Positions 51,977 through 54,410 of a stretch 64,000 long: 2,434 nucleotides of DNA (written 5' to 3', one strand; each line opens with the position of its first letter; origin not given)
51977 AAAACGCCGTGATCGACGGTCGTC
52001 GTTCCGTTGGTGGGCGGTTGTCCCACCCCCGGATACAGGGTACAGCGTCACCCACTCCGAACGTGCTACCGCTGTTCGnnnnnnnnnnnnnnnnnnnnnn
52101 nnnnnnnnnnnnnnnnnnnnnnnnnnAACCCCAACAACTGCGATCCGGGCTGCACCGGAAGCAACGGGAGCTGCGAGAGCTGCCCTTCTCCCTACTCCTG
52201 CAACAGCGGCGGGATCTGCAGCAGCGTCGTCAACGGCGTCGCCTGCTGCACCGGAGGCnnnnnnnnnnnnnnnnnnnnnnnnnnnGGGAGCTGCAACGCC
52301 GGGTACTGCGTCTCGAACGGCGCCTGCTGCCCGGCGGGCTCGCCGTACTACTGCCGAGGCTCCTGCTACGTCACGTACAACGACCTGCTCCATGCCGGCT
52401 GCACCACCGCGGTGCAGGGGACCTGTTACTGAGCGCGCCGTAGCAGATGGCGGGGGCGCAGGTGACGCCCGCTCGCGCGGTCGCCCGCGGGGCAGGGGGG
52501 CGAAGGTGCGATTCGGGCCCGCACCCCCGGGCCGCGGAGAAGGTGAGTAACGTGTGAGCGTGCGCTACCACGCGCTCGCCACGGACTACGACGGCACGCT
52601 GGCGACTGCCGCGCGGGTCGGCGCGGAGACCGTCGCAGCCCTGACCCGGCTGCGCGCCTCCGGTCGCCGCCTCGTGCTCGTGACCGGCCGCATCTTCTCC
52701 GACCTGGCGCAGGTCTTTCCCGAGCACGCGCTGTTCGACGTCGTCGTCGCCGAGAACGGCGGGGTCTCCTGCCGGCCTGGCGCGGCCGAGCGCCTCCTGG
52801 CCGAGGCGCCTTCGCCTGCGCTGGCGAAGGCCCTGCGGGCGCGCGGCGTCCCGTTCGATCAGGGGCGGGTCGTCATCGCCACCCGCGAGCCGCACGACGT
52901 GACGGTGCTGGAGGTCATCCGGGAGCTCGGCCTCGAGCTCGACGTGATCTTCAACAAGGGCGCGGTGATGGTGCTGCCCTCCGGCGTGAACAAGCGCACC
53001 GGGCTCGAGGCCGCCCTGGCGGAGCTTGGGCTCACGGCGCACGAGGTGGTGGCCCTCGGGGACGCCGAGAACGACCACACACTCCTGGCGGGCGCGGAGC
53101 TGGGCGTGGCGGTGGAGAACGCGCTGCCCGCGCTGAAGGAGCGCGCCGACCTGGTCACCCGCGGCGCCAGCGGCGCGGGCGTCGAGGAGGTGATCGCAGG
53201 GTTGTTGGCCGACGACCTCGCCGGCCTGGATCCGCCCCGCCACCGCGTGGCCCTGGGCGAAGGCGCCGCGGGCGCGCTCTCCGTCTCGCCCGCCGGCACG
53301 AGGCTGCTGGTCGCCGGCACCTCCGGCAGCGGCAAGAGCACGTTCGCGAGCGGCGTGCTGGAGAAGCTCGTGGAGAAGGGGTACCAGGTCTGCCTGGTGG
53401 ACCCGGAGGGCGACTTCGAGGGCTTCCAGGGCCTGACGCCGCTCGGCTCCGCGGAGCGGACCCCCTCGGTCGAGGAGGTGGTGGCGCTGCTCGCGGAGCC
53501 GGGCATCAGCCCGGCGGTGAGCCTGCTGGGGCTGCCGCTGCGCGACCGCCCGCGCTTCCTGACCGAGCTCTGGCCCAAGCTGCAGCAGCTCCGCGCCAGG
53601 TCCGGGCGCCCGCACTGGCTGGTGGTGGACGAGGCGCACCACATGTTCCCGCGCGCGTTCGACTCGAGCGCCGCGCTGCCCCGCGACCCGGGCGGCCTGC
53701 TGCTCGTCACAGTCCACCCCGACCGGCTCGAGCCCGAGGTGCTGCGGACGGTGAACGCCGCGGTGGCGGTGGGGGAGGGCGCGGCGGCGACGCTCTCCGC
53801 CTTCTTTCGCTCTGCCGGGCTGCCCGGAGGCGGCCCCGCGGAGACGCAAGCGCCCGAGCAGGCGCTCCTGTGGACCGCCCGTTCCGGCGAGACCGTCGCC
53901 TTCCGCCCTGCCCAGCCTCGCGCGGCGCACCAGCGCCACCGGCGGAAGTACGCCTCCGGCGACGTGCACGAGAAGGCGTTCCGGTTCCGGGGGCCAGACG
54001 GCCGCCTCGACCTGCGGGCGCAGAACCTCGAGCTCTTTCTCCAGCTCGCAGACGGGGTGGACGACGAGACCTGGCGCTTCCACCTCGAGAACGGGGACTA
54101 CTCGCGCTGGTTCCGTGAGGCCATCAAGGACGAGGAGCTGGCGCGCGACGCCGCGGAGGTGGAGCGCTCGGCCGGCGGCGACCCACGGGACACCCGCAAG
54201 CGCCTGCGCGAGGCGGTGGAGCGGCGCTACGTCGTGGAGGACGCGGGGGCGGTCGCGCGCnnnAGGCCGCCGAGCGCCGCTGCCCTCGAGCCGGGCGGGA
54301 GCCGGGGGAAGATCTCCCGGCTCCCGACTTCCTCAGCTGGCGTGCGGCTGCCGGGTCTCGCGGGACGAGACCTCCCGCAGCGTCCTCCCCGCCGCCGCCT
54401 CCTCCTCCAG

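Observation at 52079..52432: Small secreted lipoprotein with 22 cysteines and a G12S linker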

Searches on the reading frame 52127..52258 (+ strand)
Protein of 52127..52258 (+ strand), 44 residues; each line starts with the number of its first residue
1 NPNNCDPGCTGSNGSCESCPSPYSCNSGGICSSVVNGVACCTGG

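Call 54: search_protein_families(library=pfam, alignment_id=A4, max_evalue=1)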
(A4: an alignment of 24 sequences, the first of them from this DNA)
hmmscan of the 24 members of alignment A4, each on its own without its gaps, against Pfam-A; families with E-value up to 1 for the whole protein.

A. member 1, seq(44 aa): 0 families

B. families by the number of members that match (of 24 scanned): 2 families
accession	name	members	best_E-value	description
PF18973.5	CBL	5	0.0023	Putative Chitin binding like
PF09463.15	Opy2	1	0.0082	Opy2 protein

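Call 91: search_solved_structures(query=A4, max_evalue=10, show_alignments=2)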
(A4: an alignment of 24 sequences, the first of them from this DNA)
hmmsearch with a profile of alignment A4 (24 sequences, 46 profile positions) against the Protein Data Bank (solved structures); distinct sequences matched with E-value up to 10: 0.

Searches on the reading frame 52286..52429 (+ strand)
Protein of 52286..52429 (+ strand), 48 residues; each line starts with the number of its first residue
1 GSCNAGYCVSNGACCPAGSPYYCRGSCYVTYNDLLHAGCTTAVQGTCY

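Call 27: search_solved_structures(query=A2, max_evalue=10, show_alignments=3)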
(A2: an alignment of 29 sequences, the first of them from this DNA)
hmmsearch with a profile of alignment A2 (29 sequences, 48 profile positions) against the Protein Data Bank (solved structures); distinct sequences matched with E-value up to 10: 3.
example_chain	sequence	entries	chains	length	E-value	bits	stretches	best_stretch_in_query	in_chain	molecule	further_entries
1ym0_A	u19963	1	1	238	0.085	16.6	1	2-22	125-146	fibrinotic enzyme component B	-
8feh_D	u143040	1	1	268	0.67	13.7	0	4-20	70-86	Minor capsid protein A1 fusion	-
3fpr_A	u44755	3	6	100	1.4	12.7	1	2-28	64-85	Evasin-1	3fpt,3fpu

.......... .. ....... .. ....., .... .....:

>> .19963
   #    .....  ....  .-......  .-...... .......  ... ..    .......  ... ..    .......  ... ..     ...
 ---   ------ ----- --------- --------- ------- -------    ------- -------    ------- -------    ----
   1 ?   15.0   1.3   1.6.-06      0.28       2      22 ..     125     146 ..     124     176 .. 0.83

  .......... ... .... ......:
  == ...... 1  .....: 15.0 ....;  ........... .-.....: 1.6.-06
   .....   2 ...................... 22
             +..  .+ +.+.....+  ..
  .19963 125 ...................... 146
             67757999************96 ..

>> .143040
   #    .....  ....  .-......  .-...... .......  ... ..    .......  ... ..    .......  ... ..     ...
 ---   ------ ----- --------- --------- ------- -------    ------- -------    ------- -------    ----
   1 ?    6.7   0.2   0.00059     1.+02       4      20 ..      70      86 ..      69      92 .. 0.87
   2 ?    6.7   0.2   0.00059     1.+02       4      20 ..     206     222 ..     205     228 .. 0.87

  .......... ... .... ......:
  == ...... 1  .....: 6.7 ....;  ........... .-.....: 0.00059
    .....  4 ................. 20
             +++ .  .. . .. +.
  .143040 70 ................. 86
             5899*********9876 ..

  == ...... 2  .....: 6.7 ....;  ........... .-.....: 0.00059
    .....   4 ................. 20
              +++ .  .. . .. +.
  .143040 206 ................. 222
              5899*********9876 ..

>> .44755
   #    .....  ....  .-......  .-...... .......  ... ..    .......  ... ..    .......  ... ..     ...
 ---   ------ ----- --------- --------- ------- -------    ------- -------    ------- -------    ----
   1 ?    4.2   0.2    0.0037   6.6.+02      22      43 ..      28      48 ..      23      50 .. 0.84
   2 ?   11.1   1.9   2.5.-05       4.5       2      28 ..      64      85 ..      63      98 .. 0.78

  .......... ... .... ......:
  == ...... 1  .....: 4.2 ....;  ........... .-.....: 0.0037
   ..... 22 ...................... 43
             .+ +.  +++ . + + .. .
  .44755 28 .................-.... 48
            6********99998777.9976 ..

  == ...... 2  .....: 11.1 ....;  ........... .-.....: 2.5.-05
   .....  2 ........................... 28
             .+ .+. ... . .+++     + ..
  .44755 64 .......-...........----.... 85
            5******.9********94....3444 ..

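Call 28: find_homologous_proteins(query=A2, max_evalue=0.001)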
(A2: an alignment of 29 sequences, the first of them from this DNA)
Query A2 (29 sequences) (48 aa, profile of the alignment): 1 proteins with E <= 0.001 among 19 candidates.
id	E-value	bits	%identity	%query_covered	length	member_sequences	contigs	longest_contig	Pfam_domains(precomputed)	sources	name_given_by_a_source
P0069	5.1e-5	41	48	65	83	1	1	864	-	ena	-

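Call 34: predict_structure(alignment_id=A2)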
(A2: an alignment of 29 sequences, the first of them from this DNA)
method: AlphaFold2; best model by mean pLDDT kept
length: 48 residues; sequences in the alignment: 29
mean_pLDDT: 83.1   pTM: 0.55
mean pLDDT of the five models: 83.1, 82.3, 80.2, 79.5, 78.8
residues with pLDDT >= 90: 0; 70-90: 42; 50-70: 6; < 50: 0
segments of 3 or more residues with pLDDT < 50: none
pLDDT, mean of each block of 10 residues (from residue 1): 81 87 87 86 72
secondary structure, 60 per line:
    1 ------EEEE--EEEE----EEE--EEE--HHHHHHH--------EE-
elements in order: E7-10 E13-16 E21-23 E26-28 H31-37

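Call 46: fold_search(model_id=the predicted structure, library=pdb)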
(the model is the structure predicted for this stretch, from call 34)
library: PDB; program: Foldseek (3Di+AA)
matches with E <= 10: 2; with E <= 0.001: 0
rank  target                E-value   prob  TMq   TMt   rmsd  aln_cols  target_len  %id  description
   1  8imd_B                8.6e+00  0.02  0.27  0.08   7.2        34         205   24  Crystal structure of Cu/Zn Superoxide dismutase from Paenibacillus lautus (released 2024-01-17)
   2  6e93_A                9.2e+00  0.05  0.31  0.14   4.4        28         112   28  Crystal Structure of ZBTB38 C-terminal Zinc Fingers 6-9 in complex with methylated DNA (released 2018-11-07)

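Call 53: search_protein_families(library=pfam, alignment_id=A2, max_evalue=1)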
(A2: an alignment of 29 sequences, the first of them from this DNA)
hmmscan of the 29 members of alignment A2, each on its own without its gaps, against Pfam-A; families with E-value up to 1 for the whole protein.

A. member 1, seq(48 aa): 0 families

B. families by the number of members that match (of 29 scanned): 3 families
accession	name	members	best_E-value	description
PF01097.24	Defensin_2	1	0.015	Arthropod defensin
PF08091.16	Toxin_21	1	0.018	Spider insecticidal peptide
PF10111.15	Glyco_tranf_2_2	1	0.29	Glycosyltransferase like family 2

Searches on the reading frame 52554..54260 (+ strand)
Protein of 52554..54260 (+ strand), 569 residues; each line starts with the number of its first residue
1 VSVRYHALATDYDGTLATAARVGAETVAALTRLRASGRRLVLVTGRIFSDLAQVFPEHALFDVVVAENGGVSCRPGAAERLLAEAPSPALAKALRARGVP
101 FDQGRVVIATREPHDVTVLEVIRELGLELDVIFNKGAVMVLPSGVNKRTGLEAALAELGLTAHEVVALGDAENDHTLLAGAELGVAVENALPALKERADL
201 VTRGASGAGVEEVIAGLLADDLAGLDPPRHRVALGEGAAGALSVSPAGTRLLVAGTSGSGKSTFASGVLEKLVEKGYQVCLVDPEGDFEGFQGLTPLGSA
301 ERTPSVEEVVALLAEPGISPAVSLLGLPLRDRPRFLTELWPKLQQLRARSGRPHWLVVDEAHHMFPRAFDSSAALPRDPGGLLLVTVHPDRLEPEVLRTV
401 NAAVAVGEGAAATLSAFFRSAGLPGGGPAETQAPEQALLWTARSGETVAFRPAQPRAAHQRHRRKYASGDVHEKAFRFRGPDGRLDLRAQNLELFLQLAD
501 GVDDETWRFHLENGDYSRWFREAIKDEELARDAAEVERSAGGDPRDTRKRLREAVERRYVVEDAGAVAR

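Call 11: search_protein_families(library=pfam, proteins=[window:52554-54260:+], max_evalue=0.001)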
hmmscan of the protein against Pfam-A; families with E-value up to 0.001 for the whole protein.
window:52554-54260:+ (569 aa): 7 families
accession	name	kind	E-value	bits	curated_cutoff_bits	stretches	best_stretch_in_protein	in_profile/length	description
PF08282.18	Hydrolase_3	-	1e-25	91.4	20.9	2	134-214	175-255/255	haloacid dehalogenase-like hydrolase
PF05116.19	S6PP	-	3.7e-10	40.3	20.3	1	119-194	137-213/247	Sucrose-6F-phosphate phosphohydrolase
PF00702.32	Hydrolase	-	3.4e-08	34.6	26.4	1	79-175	95-184/191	haloacid dehalogenase-like hydrolase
PF01935.23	DUF87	-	3.9e-06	27.6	23.2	1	250-292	25-68/220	Helicase HerA, central domain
PF13401.12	AAA_22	-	7.2e-06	26.8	27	1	251-366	8-97/130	AAA domain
PF13191.12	AAA_16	-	9.2e-05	23.4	32.6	1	249-374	25-154/167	AAA ATPase domain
PF01656.29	CbiA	-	0.00024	21.5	25.4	1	253-285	4-36/125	CobQ/CobB/MinD/ParA nucleotide binding domain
